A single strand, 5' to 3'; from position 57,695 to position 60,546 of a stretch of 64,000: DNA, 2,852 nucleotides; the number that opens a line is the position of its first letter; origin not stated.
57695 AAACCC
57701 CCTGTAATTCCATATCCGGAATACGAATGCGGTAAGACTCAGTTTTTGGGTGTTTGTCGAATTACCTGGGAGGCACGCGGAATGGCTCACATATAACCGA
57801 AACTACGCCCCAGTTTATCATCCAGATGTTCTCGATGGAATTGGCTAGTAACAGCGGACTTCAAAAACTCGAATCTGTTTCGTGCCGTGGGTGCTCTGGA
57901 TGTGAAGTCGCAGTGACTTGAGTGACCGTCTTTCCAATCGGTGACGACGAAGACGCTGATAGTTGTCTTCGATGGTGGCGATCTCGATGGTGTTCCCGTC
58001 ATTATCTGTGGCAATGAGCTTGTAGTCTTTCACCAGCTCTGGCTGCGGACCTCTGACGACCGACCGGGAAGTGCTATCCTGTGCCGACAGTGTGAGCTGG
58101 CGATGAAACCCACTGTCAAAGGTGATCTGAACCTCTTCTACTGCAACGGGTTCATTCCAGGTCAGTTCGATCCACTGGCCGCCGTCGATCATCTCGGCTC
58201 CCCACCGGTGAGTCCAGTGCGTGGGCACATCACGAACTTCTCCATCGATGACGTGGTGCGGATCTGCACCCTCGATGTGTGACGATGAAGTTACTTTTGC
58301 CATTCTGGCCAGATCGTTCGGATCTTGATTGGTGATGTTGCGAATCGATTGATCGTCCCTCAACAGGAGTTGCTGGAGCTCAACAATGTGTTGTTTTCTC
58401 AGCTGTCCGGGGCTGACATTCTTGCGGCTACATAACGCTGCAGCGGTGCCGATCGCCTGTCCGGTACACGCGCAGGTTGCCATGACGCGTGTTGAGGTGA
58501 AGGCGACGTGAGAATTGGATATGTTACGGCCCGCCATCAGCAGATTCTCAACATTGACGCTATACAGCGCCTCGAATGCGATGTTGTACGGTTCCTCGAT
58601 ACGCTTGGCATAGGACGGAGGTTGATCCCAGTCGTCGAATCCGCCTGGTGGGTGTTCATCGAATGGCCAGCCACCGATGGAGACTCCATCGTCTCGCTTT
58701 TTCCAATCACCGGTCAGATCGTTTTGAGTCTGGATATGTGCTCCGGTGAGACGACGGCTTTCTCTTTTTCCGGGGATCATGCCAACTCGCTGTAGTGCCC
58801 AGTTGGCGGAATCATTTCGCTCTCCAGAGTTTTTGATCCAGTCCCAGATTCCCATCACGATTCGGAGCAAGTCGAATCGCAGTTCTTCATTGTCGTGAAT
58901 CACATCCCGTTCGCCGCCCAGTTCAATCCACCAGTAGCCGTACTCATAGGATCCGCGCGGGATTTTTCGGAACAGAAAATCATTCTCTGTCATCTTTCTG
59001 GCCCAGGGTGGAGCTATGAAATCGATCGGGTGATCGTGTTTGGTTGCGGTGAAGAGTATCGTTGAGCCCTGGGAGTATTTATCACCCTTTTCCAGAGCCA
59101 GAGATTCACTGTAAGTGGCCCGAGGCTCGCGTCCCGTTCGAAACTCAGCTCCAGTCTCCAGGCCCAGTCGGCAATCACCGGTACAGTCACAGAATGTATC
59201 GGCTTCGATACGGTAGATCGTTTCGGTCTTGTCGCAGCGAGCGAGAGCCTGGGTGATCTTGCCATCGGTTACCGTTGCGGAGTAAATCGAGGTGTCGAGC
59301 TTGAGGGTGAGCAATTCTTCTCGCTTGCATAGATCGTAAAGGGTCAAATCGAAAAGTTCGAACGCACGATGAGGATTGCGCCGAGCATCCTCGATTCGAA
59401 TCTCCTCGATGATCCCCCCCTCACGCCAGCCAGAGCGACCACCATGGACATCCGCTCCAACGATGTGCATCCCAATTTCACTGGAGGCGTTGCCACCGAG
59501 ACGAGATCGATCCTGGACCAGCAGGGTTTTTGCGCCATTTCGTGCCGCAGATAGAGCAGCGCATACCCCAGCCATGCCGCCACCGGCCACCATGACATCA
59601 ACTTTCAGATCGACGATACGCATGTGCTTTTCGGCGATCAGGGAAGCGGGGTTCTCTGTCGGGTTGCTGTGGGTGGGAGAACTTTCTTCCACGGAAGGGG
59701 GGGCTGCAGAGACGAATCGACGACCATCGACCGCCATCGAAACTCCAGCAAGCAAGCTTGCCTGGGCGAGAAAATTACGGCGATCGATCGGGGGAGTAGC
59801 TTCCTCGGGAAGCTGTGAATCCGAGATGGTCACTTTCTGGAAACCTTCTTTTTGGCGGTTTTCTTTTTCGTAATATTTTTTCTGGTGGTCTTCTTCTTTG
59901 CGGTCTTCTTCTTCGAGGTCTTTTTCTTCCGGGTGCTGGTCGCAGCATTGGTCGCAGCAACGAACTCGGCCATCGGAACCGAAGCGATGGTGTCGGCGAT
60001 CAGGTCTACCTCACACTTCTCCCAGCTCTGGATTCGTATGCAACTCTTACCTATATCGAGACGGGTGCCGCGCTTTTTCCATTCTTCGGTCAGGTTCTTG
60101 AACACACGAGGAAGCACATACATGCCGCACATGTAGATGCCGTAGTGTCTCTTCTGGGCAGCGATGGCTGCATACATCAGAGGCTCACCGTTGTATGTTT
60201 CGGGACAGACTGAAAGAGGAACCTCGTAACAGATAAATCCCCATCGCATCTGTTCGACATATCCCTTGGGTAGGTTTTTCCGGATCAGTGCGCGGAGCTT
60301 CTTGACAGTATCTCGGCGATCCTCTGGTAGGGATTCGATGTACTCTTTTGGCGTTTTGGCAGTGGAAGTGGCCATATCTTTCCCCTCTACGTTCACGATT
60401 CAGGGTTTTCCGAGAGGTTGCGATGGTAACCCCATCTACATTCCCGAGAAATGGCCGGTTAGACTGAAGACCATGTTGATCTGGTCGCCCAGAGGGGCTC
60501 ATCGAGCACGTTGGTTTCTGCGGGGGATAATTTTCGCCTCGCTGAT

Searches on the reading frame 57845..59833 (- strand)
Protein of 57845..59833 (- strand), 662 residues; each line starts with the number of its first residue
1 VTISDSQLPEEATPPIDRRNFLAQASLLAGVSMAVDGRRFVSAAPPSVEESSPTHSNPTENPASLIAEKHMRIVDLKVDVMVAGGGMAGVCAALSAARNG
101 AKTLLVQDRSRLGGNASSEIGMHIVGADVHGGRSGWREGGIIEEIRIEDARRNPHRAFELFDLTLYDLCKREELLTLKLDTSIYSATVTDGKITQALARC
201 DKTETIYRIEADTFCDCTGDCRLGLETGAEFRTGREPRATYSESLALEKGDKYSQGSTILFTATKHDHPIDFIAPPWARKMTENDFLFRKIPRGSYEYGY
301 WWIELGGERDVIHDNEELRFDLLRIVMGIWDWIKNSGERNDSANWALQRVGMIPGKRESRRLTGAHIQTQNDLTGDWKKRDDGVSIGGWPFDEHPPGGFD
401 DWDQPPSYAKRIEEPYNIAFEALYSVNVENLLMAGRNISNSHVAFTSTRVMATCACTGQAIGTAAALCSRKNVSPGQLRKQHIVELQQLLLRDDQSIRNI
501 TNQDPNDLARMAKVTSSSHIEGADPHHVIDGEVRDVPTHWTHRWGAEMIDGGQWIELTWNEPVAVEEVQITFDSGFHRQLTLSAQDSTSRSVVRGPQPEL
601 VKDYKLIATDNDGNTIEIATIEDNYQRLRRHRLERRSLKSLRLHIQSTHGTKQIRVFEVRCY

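Call 26: search_protein_families(library=pfam, proteins=[window:57845-59833:-], max_evalue=0.001)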
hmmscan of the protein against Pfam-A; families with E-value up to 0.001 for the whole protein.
window:57845-59833:- (662 aa): 6 families
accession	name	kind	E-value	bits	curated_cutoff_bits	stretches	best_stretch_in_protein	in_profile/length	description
PF12831.13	FAD_oxidored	-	1.4e-76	258.9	27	1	79-490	1-416/416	FAD dependent oxidoreductase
PF24135.1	DUF7402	-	6.8e-11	42.8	27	1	507-570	1-64/133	Domain of unknown function (DUF7402)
PF00890.30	FAD_binding_2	-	7.3e-06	25.9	20.4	1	79-116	1-38/414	FAD binding domain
PF13450.12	NAD_binding_8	-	1.5e-05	25.6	21.9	1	82-119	1-38/68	NAD(P)-binding Rossmann-like domain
PF01134.28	GIDA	-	4.8e-05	23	22.1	1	79-109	1-31/391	Glucose inhibited division protein A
PF01266.30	DAO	-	6.5e-05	23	27.9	1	79-121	1-43/353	FAD dependent oxidoreductase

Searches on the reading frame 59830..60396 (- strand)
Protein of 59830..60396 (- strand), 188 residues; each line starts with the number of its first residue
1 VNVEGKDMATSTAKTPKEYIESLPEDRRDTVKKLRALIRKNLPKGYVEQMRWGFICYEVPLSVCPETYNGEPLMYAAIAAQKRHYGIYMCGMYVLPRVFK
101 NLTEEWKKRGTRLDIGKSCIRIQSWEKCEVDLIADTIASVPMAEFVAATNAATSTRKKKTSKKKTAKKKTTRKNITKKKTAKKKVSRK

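Call 26: search_protein_families(library=pfam, proteins=[window:59830-60396:-], max_evalue=0.001)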
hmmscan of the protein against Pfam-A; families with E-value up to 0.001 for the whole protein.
window:59830-60396:- (188 aa): 1 family
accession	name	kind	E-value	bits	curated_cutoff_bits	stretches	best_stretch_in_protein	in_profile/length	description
PF08818.16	DUF1801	-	1.4e-11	45.1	27.2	1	27-138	1-82/85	Domain of unknown function (DU1801)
